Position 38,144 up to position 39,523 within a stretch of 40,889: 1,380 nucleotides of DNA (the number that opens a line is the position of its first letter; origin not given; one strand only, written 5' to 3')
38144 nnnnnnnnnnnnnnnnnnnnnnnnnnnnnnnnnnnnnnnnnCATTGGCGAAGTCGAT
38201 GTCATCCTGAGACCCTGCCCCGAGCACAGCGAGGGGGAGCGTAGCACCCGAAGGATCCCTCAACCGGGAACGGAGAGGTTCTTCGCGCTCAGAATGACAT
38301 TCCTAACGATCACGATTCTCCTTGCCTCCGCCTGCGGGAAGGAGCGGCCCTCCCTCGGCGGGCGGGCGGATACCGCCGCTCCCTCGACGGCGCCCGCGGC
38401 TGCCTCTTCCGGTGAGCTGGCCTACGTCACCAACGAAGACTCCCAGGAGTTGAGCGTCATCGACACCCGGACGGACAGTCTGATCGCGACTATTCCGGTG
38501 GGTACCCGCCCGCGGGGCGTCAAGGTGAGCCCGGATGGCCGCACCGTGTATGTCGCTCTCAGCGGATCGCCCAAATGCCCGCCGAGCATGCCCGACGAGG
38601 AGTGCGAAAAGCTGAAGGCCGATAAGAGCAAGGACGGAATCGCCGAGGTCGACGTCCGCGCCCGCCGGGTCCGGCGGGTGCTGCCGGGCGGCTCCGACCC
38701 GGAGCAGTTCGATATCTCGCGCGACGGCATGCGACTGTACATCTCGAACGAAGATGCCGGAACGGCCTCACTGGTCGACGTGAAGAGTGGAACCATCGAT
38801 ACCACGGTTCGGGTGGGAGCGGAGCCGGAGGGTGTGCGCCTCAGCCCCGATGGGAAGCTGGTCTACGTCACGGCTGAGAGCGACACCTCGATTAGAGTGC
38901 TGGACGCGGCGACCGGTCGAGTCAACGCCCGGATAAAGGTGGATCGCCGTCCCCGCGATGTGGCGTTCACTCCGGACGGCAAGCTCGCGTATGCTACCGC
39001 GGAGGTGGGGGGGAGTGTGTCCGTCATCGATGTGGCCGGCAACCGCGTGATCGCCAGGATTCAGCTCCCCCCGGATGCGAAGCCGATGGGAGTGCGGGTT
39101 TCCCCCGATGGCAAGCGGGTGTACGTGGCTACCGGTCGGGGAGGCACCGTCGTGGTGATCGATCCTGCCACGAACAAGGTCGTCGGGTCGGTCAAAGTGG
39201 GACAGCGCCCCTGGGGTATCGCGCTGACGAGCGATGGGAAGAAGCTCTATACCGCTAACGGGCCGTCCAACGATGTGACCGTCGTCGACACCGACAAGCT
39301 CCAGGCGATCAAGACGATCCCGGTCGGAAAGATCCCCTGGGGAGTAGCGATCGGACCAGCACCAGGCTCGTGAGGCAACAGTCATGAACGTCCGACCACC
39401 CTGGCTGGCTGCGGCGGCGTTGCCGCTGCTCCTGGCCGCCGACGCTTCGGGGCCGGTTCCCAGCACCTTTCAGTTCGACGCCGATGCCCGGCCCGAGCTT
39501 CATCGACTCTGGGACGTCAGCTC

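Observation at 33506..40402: Extended seven-gene xox module: xoxF-xoxJ-xoxG plus four uncharacterised exported proteins on one strand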

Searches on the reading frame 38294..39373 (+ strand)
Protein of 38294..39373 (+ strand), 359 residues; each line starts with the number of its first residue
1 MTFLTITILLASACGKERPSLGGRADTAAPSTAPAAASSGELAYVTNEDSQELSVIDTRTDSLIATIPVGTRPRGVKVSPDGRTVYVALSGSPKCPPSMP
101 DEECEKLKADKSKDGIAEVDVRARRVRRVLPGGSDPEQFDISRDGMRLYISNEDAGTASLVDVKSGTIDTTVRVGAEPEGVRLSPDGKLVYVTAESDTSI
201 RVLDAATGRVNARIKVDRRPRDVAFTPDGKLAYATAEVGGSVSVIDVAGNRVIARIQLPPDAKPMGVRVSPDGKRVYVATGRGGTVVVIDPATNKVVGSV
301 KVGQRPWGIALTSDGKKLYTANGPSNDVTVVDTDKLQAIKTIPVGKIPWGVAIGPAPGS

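Call 4: search_protein_families(library=pfam, proteins=[window:38294-39373:+], max_evalue=0.1)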
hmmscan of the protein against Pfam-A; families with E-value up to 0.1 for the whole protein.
window:38294-39373:+ (359 aa): 42 families (the best 25 are shown)
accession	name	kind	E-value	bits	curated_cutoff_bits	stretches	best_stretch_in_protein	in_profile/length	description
PF10282.15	Lactonase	-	3.9e-19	69.5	21.7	2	182-335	149-322/344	Lactonase, 7-bladed beta-propeller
PF25174.1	Beta-prop_THOC3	-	5.2e-18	65.5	305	3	222-343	51-168/272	THOC3 beta-propeller domain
PF02239.22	Cytochrom_D1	-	1.9e-17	63.3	25.5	3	239-344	14-117/368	Cytochrome D1 heme domain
PF21783.3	YNCE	-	2.8e-15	56.9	27.1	2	191-351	171-331/339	YNCE-like beta-propeller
PF23414.1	Beta-prop_EML_2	-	1.1e-12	48.4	90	2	185-279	8-99/266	Echinoderm microtubule-associated protein second beta-propeller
PF16819.11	DUF5074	-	2.1e-10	40.7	27.2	2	272-344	152-223/353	Domain of unknown function (DUF5074)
PF08450.18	SGL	-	2.5e-10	40.8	26.3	2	223-303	139-223/246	SMP-30/Gluconolactonase/LRE-like region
PF05096.18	Glu_cyclase_2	-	4.8e-08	33.2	22.3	1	228-344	48-160/249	Glutamine cyclotransferase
PF01436.27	NHL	-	6.9e-08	32.6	20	0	304-322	2-19/28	NHL repeat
PF07676.18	PD40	-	1.5e-07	31.6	20.9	0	266-284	13-32/38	WD40-like Beta Propeller Repeat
PF24684.1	Vgb_lyase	-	1.1e-06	28.1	50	1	174-355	95-274/290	Virginiamycin B lyase family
PF24814.1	WD40_Prp19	-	1.7e-06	27.7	320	1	176-333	92-247/281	Prp19 WD40 domain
PF01731.26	Arylesterase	-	2.4e-06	28.1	21.3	0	176-204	54-82/86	Arylesterase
PF00400.38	WD40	-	2.6e-06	28.2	27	0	181-202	17-37/39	WD domain, G-beta repeat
PF23393.2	Beta-prop_WDR90_POC16_2nd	-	3.9e-06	26.7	60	1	192-344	10-168/291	WDR90/POC16, second beta-propeller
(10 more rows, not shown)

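Call 5: search_protein_families(library=ncbifam, proteins=[window:38294-39373:+], max_evalue=0.1)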
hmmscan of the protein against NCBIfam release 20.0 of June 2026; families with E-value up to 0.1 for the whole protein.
window:38294-39373:+ (359 aa): 22 families
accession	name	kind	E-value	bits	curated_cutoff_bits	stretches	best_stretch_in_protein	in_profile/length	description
TIGR03866.1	PQQ_ABC_repeats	subfamily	1.6e-81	273.8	287.3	2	113-354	62-309/310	PQQ-dependent catabolism-associated beta-propeller protein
TIGR02276.1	beta_rpt_yvtn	repeat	9.7e-66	217.5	27.85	6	271-311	1-41/42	beta-propeller repeat protein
NF052340.1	hydrazine_beta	equivalog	3.3e-49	167.9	560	4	263-353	34-124/372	hydrazine synthase subunit beta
NF052342.1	hydrazine_BC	exception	4.2e-36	124.4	1250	3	109-254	56-208/690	hydrazine synthase subunit beta-gamma fusion subunit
NF052460.1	L-NosZ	equivalog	4.2e-31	108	700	2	175-348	42-218/480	clade III lactonase-type nitrous-oxide reductase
NF052280.1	7_blade_YncE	equivalog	2.4e-28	98.9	400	4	235-320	233-315/338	7-bladed beta-propeller protein YncE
NF048007.1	MmpL3Stblzr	equivalog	1.5e-19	70.5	600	2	112-332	111-335/366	MmpL3/TtfA transport complex stabilizer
TIGR03907.1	QH_beta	equivalog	2.8e-17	62.9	223.2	1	240-326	11-103/338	quinohemoprotein amine dehydrogenase subunit beta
NF038117.1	choice_anch_I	subfamily_domain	8e-16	57.9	300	3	152-250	71-138/458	choice-of-anchor I family protein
NF041516.1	PA2928_fam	subfamily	1.1e-09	38.2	70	2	47-88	309-352/376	PA2928 family protein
NF038015.2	AztD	exception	1e-07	31.1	400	0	183-224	311-352/356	zinc metallochaperone AztD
NF008258.1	PRK11028.1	equivalog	5.8e-07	28.9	370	1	177-352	128-327/330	6-phosphogluconolactonase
TIGR04244.1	nitrous_NosZ_RR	equivalog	4.5e-06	25.5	625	0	52-95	293-339/627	TAT-dependent nitrous-oxide reductase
NF050136.1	PGL_lacton_Staph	exception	2e-05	23.8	500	1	213-286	184-263/341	6-phosphogluconolactonase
TIGR03606.1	non_repeat_PQQ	subfamily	6.4e-05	21.9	434.55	0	267-288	410-431/454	glucose/sorbosone family PQQ-dependent dehydrogenase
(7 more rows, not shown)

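Call 42: search_dna_similar(query=window:38294-39373:+, collection=plasmids, mode=protein, max_evalue=1e-20, max_rows=25)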
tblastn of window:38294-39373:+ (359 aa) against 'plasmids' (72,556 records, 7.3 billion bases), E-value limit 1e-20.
Records with a match: 370; places in all: 708; records where one place covers at least 80% of the query: 313.
Best place of each record, by identity: <60% 370.
By first word of the organism name: Sinorhizobium 77; Streptomyces 49; Pseudosulfitobacter 40; Priestia 25; Bacillus 18; Azospirillum 14; Pseudomonas 14; Rhizobium 12; Paraburkholderia 8; Paracoccus 7; and 50 more.
By predicted mobility (MOB-suite, as given by PLSDB): non-mobilizable 223; mobilizable 111; conjugative 36.
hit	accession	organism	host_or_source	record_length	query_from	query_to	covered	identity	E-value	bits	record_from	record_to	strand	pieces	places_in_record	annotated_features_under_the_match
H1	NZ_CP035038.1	Sinorhizobium fredii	single cell,soil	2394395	40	355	88%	39.4%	1e-57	208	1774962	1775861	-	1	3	none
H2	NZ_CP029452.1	Sinorhizobium fredii CCBAU 25509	Glycine soja,cell culture,plant root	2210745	40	355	88%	39.4%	1e-57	208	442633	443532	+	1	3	record has no annotation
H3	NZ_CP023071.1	Sinorhizobium fredii CCBAU 83666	G.max,nodule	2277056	40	355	88%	39.4%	1e-57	208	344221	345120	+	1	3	record has no annotation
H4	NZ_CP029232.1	Sinorhizobium fredii CCBAU 45436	Glycine max,cell culture,plant root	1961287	40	355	88%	38.8%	2e-58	211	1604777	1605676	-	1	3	record has no annotation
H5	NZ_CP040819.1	Paroceanicella profunda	Cell culture,Deep seawater from Mariana ...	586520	42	355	87%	39.1%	2e-63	225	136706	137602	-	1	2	YVTN family beta-propeller repeat protein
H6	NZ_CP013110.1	Sinorhizobium americanum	Vachellia farnesiana,cell culture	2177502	44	355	87%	39.1%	3e-60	216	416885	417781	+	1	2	record has no annotation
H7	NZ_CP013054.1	Sinorhizobium americanum CCGM7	Phaseolus vulgaris,root nodules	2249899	44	355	87%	39.1%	4e-60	216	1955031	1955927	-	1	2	none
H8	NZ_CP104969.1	Phyllobacterium zundukense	Vicia costata,cell culture,root nodule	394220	40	355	88%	38.2%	3e-63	225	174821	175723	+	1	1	YVTN family beta-propeller repeat protein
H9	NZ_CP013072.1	Sphingobium indicum B90A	sugarcane rhizosphere soil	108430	41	351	87%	38.8%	2e-57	208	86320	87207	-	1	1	PQQ-dependent catabolism-associated beta-propeller protein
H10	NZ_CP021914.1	Sagittula sp. P11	cell culture,sulfidic waters (60 m) ...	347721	43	357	88%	38.1%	4e-57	207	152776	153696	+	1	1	YVTN family beta-propeller repeat protein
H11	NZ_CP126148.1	Sagittula sp. MA-2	Cell culture,Coastal seawater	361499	43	357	88%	38.1%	4e-57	207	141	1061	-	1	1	YVTN family beta-propeller repeat protein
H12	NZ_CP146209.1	Sinorhizobium meliloti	-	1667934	44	355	87%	38.4%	3e-60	216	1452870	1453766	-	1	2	none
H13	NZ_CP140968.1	Sinorhizobium medicae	Medicago lupulina,whole organism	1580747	44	355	87%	38.4%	4e-60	216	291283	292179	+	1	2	none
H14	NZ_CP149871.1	Sinorhizobium medicae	Melilotus albus,Cell Culture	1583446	44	355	87%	38.4%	4e-60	216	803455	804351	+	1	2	none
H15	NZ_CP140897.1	Sinorhizobium medicae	Medicago lupulina,whole organism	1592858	44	355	87%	38.4%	4e-60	216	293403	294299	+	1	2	none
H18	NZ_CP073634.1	Methylorubrum extorquens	cell culture,Oil-contaminated soil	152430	44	358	88%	38.0%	1e-56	206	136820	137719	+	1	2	YVTN family beta-propeller repeat protein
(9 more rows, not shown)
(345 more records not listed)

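Call 43: get_annotated_region(hit=H18, flank=9000)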
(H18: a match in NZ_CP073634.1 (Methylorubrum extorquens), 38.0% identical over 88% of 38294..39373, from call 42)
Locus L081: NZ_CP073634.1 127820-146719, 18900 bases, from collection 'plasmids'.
description: Methylorubrum extorquens strain ATCC 55366 plasmid pME152, complete sequence
organism: Methylorubrum extorquens (NCBI taxid 408)
taxonomy: Bacteria; Pseudomonadota; Alphaproteobacteria; Hyphomicrobiales; Methylobacteriaceae; Methylorubrum; Methylorubrum extorquens
host: -; source: cell culture,Oil-contaminated soil; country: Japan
typing (MOB-suite, as given by PLSDB): mobilizable; relaxase MOBP,MOBP
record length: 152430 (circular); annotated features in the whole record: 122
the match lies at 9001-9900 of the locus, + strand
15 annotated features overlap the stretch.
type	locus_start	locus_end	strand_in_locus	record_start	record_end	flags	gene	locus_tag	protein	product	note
CDS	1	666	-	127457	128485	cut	-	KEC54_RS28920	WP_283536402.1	transporter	-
CDS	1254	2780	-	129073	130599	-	-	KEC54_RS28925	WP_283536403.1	aldehyde dehydrogenase family protein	-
CDS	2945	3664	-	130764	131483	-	-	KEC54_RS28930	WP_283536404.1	MIP/aquaporin family protein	GO:0055085 - transmembrane transport [Evidence IEA]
CDS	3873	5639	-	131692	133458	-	-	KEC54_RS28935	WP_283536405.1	PQQ-dependent methanol/ethanol family dehydrogenase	-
CDS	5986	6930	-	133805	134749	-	-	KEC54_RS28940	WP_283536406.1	transporter substrate-binding domain-containing protein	-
CDS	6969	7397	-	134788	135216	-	pedF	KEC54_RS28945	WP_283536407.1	cytochrome c-550 PedF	-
CDS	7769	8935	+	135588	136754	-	-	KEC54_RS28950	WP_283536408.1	ABC transporter substrate-binding protein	-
CDS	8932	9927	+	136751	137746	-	-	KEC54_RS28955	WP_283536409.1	YVTN family beta-propeller repeat protein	-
CDS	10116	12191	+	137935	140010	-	-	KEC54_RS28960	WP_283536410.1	4Fe-4S binding protein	-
CDS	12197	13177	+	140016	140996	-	-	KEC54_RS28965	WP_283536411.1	FAD:protein FMN transferase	GO:0017013 - protein flavinylation [Evidence IEA]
CDS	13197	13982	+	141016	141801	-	-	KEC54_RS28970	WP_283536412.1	DUF1194 domain-containing protein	-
CDS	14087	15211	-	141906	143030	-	-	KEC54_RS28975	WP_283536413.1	PAS domain-containing protein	-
CDS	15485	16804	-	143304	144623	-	glcF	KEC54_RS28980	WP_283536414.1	glycolate oxidase subunit GlcF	-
CDS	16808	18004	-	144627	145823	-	-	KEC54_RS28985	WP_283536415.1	FAD-binding protein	-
CDS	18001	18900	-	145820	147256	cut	-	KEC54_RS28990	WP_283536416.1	FAD-linked oxidase C-terminal domain-containing protein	-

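Call 44: get_annotated_region(hit=H9, flank=9000)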
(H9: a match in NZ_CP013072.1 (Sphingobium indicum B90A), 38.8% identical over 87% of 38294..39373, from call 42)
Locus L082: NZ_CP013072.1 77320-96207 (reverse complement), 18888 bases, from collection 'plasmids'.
description: Sphingobium indicum B90A plasmid pSRL2, complete sequence
organism: Sphingobium indicum B90A (NCBI taxid 861109)
taxonomy: Bacteria; Pseudomonadota; Alphaproteobacteria; Sphingomonadales; Sphingomonadaceae; Sphingobium; Sphingobium indicum; Sphingobium indicum B90A
host: -; source: sugarcane rhizosphere soil; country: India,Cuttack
typing (MOB-suite, as given by PLSDB): non-mobilizable; replicon rep_cluster_545
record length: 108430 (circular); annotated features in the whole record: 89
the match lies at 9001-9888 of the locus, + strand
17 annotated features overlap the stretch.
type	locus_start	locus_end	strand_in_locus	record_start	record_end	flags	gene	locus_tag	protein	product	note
CDS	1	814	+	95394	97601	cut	-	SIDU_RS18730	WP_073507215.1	NahK/ErcS family hybrid sensor histidine kinase/response regulator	-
CDS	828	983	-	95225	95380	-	-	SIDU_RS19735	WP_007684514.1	hypothetical protein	-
CDS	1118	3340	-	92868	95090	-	katG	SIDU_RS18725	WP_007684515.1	catalase/peroxidase HPI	GO:0006979 - response to oxidative stress [Evidence IEA]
CDS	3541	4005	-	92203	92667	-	-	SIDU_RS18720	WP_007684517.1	YbaK/EbsC family protein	-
CDS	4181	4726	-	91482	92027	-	-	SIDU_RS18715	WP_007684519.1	GNAT family N-acetyltransferase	-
CDS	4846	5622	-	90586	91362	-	-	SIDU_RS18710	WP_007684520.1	response regulator transcription factor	GO:0000160 - phosphorelay signal transduction system [Evidence IEA]; GO:0006355 - regulation of DNA-templated ...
CDS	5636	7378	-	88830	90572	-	-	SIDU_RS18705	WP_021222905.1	PQQ-dependent dehydrogenase, methanol/ethanol family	-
CDS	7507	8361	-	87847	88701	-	-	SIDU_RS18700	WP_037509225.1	transporter substrate-binding domain-containing protein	-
CDS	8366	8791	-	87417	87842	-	pedF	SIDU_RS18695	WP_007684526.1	cytochrome c-550 PedF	-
CDS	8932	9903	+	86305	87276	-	-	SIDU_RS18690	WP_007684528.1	PQQ-dependent catabolism-associated beta-propeller protein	-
CDS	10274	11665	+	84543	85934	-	-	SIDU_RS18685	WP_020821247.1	porin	-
CDS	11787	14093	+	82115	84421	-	-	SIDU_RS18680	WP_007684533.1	TonB-dependent receptor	-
CDS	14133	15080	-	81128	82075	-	-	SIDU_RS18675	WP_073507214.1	quinoprotein relay system zinc metallohydrolase 1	-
CDS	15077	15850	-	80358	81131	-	-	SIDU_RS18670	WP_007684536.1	quinoprotein dehydrogenase-associated SoxYZ-like carrier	-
CDS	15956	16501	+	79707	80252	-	-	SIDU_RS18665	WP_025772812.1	rhodanese-like domain-containing protein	-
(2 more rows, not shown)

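Call 78: search_dna_similar(query=window:38294-39373:+, collection=plasmids, mode=protein, max_evalue=1e-20, max_rows=60, rows=spread)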
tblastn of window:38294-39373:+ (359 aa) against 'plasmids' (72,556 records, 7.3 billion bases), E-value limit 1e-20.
Records with a match: 370; places in all: 708; records where one place covers at least 80% of the query: 313.
Best place of each record, by identity: <60% 370.
By first word of the organism name: Sinorhizobium 77; Streptomyces 49; Pseudosulfitobacter 40; Priestia 25; Bacillus 18; Azospirillum 14; Pseudomonas 14; Rhizobium 12; Paraburkholderia 8; Paracoccus 7; and 50 more.
By predicted mobility (MOB-suite, as given by PLSDB): non-mobilizable 223; mobilizable 111; conjugative 36.
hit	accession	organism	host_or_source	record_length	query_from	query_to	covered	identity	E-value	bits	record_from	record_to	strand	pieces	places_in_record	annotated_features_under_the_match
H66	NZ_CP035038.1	Sinorhizobium fredii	single cell,soil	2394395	40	355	88%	39.4%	1e-57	208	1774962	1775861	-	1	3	none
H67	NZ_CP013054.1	Sinorhizobium americanum CCGM7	Phaseolus vulgaris,root nodules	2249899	44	355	87%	39.1%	4e-60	216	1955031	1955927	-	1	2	none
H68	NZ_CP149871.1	Sinorhizobium medicae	Melilotus albus,Cell Culture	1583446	44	355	87%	38.4%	4e-60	216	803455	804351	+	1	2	none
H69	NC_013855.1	Azospirillum sp. B510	-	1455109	44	353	86%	38.6%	8e-55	201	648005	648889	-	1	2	record has no annotation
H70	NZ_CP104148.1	Sinorhizobium medicae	Trigonella foenum-graecum,cell culture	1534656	44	355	87%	38.1%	1e-59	214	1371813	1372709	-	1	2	none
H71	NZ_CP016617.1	Microvirga ossetica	Vicia alpestris,cell culture,nodules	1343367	44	355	87%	38.0%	1e-54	200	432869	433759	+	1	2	none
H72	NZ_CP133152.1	Sinorhizobium chiapasense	Acaciella angustissima,cell culture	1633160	44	355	87%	37.8%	3e-60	216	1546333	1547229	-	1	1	none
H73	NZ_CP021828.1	Sinorhizobium meliloti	Medicago truncatula,Single Cell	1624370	44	355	87%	37.8%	2e-59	214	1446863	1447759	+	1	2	none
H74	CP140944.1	Sinorhizobium meliloti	Medicago lupulina,whole organism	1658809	44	355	87%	37.8%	2e-59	214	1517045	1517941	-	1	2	YVTN family beta-propeller repeat protein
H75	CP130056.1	Sinorhizobium meliloti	Medicago,Cell culture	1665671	44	355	87%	37.8%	2e-59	214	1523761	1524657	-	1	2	YVTN family beta-propeller repeat protein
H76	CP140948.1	Sinorhizobium meliloti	Medicago lupulina,whole organism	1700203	44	355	87%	37.8%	2e-59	214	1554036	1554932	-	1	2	YVTN family beta-propeller repeat protein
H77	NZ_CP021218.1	Sinorhizobium meliloti RU11/001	-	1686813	44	355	87%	37.8%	2e-59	214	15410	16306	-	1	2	none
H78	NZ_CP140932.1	Sinorhizobium medicae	Medicago lupulina,whole organism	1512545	44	355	87%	37.8%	2e-59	214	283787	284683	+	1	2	none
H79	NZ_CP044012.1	Sinorhizobium sp. BG8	Prosopis cineraria,pure bacterial ...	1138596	44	355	87%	37.7%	2e-60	217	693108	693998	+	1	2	none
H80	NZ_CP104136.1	Sinorhizobium sp. C101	Phaseolus vulgaris,cell ...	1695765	44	355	87%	37.5%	6e-60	215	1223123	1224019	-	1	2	record has no annotation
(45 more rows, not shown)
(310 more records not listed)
